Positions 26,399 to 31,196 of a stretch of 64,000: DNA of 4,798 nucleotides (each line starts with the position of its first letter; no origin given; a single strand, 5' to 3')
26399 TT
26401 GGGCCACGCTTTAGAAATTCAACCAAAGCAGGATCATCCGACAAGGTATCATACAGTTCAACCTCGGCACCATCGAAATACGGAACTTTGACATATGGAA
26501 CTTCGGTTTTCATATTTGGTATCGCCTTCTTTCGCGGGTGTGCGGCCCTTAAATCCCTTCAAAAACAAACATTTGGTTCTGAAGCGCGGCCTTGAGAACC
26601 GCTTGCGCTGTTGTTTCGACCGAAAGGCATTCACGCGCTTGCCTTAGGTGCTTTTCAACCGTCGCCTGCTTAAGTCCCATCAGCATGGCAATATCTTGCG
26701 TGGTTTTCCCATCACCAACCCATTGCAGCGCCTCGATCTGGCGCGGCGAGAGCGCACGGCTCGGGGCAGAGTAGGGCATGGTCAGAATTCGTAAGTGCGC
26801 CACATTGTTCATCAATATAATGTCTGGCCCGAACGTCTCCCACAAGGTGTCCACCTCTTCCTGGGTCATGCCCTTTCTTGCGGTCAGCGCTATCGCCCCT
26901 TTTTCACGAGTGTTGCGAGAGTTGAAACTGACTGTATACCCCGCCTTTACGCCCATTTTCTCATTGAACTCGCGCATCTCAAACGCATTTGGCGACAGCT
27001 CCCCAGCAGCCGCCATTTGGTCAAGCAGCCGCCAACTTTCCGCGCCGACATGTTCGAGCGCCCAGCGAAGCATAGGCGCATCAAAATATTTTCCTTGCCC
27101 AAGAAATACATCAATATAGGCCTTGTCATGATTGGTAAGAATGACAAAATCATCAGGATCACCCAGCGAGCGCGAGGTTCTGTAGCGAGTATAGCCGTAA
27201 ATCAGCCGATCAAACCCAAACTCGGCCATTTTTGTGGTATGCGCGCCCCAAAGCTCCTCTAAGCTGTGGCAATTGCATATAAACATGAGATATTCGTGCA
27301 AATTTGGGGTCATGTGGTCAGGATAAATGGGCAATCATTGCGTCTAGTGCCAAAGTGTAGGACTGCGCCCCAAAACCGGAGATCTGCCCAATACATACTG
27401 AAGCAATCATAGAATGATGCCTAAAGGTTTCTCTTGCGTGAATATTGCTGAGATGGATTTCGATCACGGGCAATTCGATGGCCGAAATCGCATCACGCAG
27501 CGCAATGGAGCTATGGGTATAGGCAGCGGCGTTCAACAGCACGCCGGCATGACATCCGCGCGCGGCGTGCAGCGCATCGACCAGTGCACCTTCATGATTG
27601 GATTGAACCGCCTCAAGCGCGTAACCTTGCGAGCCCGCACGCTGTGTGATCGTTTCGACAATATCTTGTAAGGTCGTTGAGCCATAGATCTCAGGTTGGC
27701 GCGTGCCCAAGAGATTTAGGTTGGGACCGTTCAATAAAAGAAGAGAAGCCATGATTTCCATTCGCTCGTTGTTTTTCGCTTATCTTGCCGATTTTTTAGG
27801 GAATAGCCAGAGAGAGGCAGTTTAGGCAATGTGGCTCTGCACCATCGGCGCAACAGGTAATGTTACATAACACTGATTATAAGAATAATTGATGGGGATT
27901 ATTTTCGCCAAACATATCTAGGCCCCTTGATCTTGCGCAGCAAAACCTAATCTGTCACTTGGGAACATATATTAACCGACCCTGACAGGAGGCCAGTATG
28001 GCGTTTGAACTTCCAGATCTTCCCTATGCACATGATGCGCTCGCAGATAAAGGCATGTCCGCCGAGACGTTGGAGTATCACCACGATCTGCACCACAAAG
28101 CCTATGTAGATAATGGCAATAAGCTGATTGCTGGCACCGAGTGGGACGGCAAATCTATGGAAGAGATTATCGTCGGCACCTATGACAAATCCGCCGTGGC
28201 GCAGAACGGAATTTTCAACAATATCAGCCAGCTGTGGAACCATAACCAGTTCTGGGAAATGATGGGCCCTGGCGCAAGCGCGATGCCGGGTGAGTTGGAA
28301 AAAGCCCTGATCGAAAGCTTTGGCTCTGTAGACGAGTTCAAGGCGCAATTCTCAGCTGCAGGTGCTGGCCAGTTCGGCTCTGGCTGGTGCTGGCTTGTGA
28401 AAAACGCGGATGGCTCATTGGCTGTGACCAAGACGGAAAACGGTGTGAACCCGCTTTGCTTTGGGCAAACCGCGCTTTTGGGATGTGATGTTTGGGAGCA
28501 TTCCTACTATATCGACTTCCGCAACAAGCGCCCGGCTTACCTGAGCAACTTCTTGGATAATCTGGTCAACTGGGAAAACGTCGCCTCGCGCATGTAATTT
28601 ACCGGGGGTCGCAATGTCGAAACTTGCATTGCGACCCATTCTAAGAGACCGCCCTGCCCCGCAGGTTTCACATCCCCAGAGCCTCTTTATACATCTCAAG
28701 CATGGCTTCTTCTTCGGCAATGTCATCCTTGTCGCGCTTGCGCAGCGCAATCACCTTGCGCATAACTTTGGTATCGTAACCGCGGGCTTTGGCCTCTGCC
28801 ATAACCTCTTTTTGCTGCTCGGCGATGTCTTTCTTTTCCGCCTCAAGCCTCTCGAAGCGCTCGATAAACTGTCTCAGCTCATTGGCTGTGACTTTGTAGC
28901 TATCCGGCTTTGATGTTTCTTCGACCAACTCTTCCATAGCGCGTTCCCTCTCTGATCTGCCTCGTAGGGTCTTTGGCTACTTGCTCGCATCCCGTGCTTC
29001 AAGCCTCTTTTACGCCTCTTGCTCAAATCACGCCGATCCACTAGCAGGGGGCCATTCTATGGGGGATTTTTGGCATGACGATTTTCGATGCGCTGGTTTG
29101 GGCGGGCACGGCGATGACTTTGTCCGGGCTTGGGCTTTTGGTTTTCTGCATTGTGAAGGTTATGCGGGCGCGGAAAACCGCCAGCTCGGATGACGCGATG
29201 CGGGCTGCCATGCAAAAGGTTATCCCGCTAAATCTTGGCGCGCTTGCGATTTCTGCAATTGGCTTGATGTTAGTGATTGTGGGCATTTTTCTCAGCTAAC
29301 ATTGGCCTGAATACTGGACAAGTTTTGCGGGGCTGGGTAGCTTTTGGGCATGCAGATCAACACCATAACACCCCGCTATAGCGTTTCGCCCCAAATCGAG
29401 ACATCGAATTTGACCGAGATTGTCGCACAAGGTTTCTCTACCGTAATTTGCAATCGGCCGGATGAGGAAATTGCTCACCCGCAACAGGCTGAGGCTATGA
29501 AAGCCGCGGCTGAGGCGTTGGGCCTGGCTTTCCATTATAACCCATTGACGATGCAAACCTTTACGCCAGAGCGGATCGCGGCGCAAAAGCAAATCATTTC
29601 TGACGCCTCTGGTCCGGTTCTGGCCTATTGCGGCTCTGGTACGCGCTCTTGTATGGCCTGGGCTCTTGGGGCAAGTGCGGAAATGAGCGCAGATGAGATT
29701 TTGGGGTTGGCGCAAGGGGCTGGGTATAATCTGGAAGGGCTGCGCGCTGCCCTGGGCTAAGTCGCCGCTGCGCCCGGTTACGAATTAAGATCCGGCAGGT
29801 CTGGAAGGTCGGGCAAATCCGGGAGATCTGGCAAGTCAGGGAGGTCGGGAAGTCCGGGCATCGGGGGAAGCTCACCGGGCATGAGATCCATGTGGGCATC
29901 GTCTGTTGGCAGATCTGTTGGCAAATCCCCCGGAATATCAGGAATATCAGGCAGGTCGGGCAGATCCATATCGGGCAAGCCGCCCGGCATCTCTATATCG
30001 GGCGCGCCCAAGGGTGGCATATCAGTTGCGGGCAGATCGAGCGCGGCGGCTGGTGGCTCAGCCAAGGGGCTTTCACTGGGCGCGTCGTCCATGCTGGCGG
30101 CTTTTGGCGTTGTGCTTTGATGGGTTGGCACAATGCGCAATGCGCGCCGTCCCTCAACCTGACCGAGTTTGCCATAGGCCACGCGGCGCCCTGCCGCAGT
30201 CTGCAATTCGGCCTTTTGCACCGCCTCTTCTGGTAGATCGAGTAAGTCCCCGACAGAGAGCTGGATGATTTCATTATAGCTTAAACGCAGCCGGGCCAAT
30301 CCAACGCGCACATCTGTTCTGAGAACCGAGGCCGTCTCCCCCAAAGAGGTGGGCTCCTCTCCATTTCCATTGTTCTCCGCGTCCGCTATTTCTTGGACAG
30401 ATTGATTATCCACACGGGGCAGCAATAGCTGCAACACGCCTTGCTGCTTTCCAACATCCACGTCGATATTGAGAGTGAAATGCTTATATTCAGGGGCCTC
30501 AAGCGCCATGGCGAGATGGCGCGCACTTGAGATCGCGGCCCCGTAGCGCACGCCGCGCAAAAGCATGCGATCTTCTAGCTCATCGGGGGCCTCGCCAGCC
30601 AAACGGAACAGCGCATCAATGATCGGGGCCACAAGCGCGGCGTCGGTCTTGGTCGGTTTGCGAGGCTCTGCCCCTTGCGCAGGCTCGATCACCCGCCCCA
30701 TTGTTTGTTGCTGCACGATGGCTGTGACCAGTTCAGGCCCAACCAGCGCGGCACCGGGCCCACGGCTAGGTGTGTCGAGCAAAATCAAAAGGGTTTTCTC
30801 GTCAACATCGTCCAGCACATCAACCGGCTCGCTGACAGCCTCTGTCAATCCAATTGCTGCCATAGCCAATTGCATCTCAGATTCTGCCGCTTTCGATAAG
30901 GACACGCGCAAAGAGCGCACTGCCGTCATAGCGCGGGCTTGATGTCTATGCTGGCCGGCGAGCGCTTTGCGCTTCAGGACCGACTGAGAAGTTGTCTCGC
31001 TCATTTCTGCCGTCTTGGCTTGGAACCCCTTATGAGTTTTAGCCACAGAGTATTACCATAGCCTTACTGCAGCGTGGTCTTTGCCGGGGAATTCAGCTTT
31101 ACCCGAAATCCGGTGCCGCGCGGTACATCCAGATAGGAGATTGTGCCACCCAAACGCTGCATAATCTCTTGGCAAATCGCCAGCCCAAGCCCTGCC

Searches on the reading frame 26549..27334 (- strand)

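Call 54: search_protein_families(library=pfam, max_evalue=0.00001, proteins=[window:26549-27334:-])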
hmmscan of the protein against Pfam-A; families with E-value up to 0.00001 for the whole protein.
window:26549-27334:- (261 aa): 3 families
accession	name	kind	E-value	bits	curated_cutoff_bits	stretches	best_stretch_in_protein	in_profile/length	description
PF03472.21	Autoind_bind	-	5.6e-25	88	23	1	25-182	2-148/149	Autoinducer binding domain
PF00196.25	GerE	-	6e-10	39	23.5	1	194-248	2-56/57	Bacterial regulatory proteins, luxR family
PF08281.18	Sigma70_r4_2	-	8.7e-07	28.9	25.7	1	194-237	10-54/54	Sigma-70, region 4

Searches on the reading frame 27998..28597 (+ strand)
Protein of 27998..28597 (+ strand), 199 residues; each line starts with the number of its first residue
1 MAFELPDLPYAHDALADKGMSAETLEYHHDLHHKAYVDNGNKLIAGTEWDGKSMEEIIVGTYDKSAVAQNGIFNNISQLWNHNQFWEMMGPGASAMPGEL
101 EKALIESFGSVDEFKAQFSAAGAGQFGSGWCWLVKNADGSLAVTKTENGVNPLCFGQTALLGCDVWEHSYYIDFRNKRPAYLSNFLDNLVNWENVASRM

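Call 54: search_protein_families(library=pfam, max_evalue=0.00001, proteins=[window:27998-28597:+])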
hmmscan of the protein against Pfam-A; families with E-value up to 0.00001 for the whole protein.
window:27998-28597:+ (199 aa): 2 families
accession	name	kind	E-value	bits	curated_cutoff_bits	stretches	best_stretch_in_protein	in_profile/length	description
PF02777.23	Sod_Fe_C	-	8e-36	122.6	20.9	1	98-198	3-102/102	Iron/manganese superoxide dismutases, C-terminal domain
PF00081.27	Sod_Fe_N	-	6.9e-23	81.4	27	1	3-89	2-81/82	Iron/manganese superoxide dismutases, alpha-hairpin domain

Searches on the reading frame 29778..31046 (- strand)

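Call 54: search_protein_families(library=pfam, max_evalue=0.00001, proteins=[window:29778-31046:-])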
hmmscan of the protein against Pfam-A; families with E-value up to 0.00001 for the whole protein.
window:29778-31046:- (422 aa): 1 family
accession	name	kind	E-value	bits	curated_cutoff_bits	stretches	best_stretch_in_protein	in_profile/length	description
PF01052.25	FliMN_C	-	3.6e-09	36.9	23.8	1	244-306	8-69/73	Type III flagellar switch regulator (C-ring) FliN C-term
